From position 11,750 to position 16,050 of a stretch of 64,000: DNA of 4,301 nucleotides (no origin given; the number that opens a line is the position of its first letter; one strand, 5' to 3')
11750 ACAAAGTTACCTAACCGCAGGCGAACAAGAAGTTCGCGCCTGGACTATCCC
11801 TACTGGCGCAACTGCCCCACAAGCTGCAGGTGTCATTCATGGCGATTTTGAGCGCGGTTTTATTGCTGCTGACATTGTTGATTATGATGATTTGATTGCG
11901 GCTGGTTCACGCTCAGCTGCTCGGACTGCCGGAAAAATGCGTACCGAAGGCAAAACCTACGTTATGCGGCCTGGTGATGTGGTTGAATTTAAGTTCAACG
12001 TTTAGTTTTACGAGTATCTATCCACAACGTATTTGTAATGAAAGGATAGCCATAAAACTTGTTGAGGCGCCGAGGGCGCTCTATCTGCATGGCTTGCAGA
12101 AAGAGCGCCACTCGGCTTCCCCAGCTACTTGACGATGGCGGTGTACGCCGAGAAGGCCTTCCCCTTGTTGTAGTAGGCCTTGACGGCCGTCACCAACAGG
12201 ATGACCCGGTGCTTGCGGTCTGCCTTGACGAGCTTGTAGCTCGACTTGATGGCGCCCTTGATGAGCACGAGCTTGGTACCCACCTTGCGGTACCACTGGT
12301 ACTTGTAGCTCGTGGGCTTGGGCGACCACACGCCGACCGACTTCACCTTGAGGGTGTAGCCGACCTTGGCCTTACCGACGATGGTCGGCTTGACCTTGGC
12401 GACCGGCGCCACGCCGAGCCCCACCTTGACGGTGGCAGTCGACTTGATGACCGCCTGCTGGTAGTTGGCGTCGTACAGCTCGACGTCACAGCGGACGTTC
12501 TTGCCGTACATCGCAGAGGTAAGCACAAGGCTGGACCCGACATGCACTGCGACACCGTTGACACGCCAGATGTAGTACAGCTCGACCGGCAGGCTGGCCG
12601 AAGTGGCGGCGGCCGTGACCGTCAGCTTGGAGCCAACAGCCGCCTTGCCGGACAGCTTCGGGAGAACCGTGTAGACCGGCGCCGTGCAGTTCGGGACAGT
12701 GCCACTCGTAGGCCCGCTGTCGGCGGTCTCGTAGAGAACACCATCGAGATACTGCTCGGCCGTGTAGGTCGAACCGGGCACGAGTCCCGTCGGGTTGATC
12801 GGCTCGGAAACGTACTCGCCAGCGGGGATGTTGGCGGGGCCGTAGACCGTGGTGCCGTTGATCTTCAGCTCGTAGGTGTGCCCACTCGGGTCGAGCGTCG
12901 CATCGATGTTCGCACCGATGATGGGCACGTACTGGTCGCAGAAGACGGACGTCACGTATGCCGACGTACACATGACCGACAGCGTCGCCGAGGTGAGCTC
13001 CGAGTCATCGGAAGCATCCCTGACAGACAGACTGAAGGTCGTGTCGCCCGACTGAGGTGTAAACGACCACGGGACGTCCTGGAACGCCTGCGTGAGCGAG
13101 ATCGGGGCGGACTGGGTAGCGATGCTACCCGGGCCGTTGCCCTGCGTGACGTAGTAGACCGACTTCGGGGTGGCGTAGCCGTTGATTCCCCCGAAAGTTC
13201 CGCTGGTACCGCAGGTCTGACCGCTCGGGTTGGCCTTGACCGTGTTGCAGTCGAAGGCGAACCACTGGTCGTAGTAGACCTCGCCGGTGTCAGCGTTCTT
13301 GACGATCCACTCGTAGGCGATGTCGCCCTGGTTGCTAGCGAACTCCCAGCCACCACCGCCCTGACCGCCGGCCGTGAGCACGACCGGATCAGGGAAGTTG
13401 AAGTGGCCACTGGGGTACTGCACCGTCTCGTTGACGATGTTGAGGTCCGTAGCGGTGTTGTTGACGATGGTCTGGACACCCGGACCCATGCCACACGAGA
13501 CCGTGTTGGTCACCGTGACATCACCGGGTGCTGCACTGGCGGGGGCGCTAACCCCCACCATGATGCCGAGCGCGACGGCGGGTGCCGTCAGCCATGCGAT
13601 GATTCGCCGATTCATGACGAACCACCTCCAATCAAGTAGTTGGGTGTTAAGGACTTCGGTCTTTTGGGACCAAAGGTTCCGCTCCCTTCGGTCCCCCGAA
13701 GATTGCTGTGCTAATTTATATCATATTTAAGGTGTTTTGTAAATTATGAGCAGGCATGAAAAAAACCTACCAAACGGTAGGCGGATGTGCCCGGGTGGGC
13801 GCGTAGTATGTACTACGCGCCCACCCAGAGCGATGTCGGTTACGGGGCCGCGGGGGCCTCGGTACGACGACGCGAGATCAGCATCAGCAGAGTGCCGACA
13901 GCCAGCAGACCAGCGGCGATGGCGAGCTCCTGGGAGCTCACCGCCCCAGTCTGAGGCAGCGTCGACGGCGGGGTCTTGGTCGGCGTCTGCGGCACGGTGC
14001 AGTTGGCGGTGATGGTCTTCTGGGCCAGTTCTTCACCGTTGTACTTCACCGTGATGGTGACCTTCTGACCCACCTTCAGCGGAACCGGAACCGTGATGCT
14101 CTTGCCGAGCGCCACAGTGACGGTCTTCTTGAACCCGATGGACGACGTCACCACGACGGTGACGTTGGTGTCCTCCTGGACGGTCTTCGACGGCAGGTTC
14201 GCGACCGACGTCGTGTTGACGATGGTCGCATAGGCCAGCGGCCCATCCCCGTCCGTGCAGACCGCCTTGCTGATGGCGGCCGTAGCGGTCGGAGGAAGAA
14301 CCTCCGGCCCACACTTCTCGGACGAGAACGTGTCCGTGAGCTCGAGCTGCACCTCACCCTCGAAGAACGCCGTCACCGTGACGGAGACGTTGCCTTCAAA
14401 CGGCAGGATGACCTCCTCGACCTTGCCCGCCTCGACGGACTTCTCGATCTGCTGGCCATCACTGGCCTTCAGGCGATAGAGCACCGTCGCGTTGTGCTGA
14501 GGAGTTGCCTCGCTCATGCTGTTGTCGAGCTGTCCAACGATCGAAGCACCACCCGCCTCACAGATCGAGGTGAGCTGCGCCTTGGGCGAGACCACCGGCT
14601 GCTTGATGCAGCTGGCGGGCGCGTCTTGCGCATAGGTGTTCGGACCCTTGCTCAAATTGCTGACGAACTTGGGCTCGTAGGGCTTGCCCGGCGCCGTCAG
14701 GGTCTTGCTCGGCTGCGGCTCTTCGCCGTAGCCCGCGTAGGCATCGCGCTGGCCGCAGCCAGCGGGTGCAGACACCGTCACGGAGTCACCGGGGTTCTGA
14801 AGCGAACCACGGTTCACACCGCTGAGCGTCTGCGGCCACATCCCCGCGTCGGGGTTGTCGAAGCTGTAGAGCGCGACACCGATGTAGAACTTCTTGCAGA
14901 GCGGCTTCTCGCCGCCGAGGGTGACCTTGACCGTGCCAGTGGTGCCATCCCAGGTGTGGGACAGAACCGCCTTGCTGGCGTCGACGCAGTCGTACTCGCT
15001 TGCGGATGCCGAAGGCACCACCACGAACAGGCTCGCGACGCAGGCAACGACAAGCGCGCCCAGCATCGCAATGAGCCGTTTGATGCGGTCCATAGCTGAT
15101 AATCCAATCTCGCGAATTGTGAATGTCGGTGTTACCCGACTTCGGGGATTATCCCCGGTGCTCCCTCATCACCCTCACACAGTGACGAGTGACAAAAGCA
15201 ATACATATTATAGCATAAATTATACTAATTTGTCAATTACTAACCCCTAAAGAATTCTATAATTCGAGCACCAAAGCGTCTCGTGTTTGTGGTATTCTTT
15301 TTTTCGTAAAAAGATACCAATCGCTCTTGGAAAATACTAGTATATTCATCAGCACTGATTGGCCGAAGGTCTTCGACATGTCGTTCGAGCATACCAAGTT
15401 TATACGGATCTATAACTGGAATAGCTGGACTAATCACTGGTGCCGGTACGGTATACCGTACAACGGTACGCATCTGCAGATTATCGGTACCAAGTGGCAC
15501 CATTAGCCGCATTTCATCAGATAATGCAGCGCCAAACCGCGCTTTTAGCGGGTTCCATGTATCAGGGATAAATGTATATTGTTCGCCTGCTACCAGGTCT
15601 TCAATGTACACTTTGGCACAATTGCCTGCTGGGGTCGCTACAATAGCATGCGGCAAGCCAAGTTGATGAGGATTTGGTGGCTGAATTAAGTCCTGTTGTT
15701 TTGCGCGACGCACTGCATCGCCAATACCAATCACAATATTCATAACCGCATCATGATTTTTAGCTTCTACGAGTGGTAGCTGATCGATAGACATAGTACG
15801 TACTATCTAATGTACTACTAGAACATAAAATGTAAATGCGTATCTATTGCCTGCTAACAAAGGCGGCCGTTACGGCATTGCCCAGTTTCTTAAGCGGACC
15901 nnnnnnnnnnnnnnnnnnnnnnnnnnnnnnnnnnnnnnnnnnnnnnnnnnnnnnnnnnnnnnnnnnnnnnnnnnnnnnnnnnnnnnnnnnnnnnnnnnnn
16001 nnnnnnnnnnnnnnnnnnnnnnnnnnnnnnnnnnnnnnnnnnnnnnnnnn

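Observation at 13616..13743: Both GC-rich genes sit behind native-style AT-rich promoters and share a leader motif (cassette-like organisation)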

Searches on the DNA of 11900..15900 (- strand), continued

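Call 95: search_with_rna_model(model_id=R2, sources=[window, L001, L003, L004, L005, L006, L007, L008, L009, L010, L011, L012, L013, L014, L015, L016, L017, L018, L019, L020, L021, L022, L023, L024, L025, L026, L027, L028, L029, L030, L031, L032, L033, L034, L035, L036, L037, L038, L039, L040, L041, L042, L043, L044, L045, L046, L047, L048, L049, L050, L051, L052, L053, L054, L055, L056, L057, L058, L059, L060, L061, L062, L063, L064, L065, L066, L067, L068, L069, L070, L071, L072, L073, L074, L075, L076, L077, L078, L079, L080, L081, L082, L083, L084, L090, L093, L094, L095, L096, L103], max_evalue=10, show_alignments=4)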
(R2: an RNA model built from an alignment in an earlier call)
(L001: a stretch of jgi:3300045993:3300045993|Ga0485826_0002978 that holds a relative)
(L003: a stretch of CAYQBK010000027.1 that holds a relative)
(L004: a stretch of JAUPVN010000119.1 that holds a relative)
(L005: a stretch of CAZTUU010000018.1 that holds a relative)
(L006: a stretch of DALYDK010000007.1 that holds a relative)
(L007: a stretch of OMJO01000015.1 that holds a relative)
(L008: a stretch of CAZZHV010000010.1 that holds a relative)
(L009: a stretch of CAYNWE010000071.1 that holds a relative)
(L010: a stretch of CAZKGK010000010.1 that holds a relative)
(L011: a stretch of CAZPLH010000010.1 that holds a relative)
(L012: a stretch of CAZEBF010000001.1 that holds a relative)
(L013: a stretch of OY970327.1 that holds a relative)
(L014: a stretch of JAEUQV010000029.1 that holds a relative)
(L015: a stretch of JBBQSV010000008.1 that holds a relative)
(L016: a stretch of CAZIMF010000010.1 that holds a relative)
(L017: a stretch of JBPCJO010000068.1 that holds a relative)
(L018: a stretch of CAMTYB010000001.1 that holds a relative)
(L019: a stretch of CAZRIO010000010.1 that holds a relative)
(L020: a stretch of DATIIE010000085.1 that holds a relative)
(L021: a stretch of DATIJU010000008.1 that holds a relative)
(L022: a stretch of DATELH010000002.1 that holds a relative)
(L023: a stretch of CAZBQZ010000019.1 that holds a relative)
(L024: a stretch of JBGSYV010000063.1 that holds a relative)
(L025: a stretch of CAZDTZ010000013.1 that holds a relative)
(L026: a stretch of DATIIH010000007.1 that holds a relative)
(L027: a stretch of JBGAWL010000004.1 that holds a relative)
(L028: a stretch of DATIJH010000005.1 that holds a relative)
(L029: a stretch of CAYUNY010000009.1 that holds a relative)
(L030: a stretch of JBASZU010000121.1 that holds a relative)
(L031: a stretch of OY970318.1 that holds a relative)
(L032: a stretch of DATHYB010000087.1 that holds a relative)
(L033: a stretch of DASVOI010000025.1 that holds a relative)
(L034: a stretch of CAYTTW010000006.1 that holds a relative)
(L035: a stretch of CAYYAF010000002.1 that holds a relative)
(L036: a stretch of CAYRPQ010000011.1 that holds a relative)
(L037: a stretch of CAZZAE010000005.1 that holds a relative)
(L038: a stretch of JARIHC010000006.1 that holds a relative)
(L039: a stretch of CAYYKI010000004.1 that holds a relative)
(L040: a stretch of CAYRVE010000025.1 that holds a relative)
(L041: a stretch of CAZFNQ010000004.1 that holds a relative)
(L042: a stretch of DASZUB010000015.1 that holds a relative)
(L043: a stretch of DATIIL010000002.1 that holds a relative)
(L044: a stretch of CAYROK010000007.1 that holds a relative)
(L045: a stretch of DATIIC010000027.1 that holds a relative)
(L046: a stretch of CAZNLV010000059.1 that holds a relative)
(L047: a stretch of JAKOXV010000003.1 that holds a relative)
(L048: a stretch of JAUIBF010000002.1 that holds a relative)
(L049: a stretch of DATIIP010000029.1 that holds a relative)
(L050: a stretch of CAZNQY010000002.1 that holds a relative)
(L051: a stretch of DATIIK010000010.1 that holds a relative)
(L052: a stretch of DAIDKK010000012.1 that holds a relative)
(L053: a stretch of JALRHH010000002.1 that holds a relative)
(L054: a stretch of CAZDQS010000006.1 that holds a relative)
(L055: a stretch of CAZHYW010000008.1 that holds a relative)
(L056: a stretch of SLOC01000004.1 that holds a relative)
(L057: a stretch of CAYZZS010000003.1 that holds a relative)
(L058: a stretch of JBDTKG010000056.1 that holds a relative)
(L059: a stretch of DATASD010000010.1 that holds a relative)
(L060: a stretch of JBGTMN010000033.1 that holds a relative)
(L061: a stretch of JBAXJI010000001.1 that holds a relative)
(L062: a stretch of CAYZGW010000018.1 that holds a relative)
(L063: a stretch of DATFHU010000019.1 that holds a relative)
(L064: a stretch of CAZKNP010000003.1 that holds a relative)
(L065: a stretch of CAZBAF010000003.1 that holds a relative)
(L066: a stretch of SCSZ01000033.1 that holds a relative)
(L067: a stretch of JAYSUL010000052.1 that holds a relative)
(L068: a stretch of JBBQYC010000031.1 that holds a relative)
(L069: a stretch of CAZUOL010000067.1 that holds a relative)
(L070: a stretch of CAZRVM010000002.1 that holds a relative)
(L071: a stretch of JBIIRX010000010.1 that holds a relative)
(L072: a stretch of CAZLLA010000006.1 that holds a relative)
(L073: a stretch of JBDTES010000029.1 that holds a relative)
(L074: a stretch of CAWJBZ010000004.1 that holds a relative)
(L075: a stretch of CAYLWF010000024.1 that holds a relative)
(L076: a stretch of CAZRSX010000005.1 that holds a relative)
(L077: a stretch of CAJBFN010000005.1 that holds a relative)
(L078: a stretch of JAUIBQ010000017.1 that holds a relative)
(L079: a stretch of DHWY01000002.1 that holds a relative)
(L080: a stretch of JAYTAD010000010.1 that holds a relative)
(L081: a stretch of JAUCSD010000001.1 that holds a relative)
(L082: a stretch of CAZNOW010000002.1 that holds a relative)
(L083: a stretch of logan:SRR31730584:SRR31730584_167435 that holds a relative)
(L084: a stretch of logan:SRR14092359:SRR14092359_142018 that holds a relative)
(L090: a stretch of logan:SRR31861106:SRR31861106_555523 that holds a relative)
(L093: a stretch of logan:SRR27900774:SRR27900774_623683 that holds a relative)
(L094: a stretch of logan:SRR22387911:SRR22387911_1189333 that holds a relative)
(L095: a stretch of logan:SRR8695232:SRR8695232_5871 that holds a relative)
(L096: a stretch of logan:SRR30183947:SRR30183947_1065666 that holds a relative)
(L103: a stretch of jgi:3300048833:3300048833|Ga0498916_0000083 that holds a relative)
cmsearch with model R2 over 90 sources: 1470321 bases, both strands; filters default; matches with E-value up to 10: 6.
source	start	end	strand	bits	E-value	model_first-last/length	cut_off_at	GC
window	13613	13714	-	137.7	8.2e-35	1-102/102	no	0.52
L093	1340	1440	+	20.3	0.12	1-102/102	no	0.51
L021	12750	12828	-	18.8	0.32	1-102/102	no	0.53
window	13648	13744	+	18.6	0.35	1-102/102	no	0.42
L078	5267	5324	+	15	3.8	1-102/102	no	0.38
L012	1980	2106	-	13.5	9.6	1-102/102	no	0.54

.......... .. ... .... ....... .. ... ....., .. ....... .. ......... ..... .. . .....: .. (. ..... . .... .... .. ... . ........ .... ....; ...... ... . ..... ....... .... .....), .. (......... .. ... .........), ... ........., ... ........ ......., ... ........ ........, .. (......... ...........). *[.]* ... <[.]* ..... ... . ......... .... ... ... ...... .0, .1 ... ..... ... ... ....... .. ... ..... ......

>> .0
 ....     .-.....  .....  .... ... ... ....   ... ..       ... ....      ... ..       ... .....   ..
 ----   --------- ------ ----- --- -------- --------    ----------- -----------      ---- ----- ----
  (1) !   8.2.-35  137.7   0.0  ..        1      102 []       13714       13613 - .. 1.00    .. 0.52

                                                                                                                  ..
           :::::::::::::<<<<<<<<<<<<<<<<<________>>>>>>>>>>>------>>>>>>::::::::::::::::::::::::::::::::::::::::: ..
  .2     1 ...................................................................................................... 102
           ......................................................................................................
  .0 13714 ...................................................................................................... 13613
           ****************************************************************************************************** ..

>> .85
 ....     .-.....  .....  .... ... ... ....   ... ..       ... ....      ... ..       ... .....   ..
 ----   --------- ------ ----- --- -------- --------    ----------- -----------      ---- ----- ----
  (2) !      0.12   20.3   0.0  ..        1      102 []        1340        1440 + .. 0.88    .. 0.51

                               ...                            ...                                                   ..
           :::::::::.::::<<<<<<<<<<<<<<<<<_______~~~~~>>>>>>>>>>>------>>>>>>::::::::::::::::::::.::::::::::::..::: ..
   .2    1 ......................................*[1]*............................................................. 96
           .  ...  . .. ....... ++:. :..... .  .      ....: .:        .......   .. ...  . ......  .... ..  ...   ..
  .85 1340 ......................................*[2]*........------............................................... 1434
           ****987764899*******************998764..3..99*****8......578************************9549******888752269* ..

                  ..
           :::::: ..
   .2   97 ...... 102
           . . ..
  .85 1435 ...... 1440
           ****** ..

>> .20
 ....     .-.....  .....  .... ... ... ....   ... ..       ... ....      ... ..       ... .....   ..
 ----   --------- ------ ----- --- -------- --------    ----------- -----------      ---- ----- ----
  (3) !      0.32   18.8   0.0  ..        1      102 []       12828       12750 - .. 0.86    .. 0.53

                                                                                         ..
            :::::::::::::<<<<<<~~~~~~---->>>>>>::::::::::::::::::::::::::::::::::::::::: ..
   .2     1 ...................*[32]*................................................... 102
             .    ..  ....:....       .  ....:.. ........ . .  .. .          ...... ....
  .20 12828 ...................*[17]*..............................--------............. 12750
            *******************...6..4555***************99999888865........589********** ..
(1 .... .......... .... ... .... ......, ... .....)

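Call 96: search_with_rna_model(model_id=R1, sources=[L103, L093, L096, L094, L095], max_evalue=10, show_alignments=2)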
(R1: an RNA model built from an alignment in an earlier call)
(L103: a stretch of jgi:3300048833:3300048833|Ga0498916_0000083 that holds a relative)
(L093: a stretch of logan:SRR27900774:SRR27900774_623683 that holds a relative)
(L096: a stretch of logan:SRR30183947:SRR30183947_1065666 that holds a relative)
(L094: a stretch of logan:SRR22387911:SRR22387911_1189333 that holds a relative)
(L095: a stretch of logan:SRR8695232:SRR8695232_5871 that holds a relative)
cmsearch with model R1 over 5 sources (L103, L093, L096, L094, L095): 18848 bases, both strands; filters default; matches with E-value up to 10: 1.
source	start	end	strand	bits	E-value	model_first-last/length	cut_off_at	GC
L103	5901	6000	+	35.2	2.7e-09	1-108/108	no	0.53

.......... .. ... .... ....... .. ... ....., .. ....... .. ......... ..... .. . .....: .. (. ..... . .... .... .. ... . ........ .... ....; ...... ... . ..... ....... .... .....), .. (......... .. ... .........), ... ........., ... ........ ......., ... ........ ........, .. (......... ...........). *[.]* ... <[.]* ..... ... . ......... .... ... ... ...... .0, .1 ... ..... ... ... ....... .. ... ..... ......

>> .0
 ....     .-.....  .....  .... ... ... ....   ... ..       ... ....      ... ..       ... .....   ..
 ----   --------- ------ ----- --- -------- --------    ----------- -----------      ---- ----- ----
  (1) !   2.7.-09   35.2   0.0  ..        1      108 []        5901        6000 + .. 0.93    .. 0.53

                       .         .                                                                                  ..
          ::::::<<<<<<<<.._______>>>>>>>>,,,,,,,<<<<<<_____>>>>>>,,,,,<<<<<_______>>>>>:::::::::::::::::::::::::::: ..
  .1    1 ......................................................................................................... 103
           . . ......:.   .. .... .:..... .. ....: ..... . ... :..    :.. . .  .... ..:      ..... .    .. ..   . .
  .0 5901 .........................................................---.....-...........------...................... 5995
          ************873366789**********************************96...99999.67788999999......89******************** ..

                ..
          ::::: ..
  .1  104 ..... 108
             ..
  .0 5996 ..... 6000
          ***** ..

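Call 106: search_with_rna_model(model_id=R1, source=window, start=13560, end=13800, filters=off, max_evalue=10)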
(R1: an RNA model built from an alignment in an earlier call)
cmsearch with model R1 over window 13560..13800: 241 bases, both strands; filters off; matches with E-value up to 10: 5.
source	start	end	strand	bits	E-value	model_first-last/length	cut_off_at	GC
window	13706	13757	-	2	1.4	1-108/108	no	0.29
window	13613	13655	-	1.7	1.7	1-108/108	no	0.47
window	13702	13725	+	0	6.4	1-108/108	no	0.25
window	13656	13698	-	-0.2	7.4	30-75/108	no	0.63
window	13763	13794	+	-0.5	8.8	1-108/108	no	0.59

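Call 107: search_with_rna_model(model_id=R2, source=window, start=15040, end=15280, filters=off, max_evalue=10)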
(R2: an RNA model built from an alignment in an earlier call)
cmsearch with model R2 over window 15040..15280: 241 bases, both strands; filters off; matches with E-value up to 10: 6.
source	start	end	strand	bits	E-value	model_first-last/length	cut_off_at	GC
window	15060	15134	+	3.6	0.98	1-102/102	no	0.48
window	15190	15237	+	3.5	1.1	1-102/102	no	0.21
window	15235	15265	-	1.7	3.5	1-102/102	no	0.26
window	15091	15135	-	1.2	4.7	1-102/102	no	0.42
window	15199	15228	-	0.3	8.8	1-102/102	no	0.17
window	15136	15158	-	0.2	9.4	17-58/102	no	0.65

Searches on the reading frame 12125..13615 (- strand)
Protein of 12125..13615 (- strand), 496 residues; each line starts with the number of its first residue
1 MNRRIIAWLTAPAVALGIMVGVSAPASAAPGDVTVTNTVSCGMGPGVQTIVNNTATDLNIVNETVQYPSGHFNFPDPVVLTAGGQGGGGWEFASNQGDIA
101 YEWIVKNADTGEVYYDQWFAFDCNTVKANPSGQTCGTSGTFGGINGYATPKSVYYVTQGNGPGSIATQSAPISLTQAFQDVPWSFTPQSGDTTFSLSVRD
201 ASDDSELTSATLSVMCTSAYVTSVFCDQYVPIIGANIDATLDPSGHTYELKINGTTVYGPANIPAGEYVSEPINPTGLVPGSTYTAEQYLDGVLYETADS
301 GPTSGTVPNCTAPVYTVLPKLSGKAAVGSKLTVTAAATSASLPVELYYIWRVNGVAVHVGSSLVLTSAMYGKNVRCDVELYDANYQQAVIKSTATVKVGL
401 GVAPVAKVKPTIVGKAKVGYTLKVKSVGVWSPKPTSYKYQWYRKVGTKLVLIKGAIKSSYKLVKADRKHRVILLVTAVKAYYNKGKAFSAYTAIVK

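Call 8: search_protein_families(library=pfam, proteins=[window:12125-13615:-], max_evalue=0.01)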
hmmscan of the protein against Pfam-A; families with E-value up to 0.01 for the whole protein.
window:12125-13615:- (496 aa): 1 family
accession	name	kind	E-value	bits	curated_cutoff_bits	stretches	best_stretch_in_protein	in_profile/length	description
PF23197.1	IG_AIR9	-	0.0049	17.1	27.5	0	411-491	6-86/87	AIR9 A9 domain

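Call 10: find_encoding_contigs(protein=window:12125-13615:-, flank=6000, max_places=10)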
Protein window:12125-13615:- (496 aa): no gene with exactly this product is on record in the collection.

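Call 13: find_homologous_proteins(query=window:12125-13615:-, max_evalue=0.001)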
Query window:12125-13615:- (496 aa): 1 proteins with E <= 0.001 among 8000 candidates.
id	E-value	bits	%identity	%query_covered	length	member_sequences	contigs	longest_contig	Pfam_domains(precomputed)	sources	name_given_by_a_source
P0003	2.0e-7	48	29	32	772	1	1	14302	PF23197.2,PF16709.12,PF00041.28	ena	-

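Call 104: search_solved_structures(query=window:12125-13615:-, max_evalue=0.01)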
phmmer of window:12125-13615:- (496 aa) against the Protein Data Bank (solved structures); distinct sequences matched with E-value up to 0.01: 0.
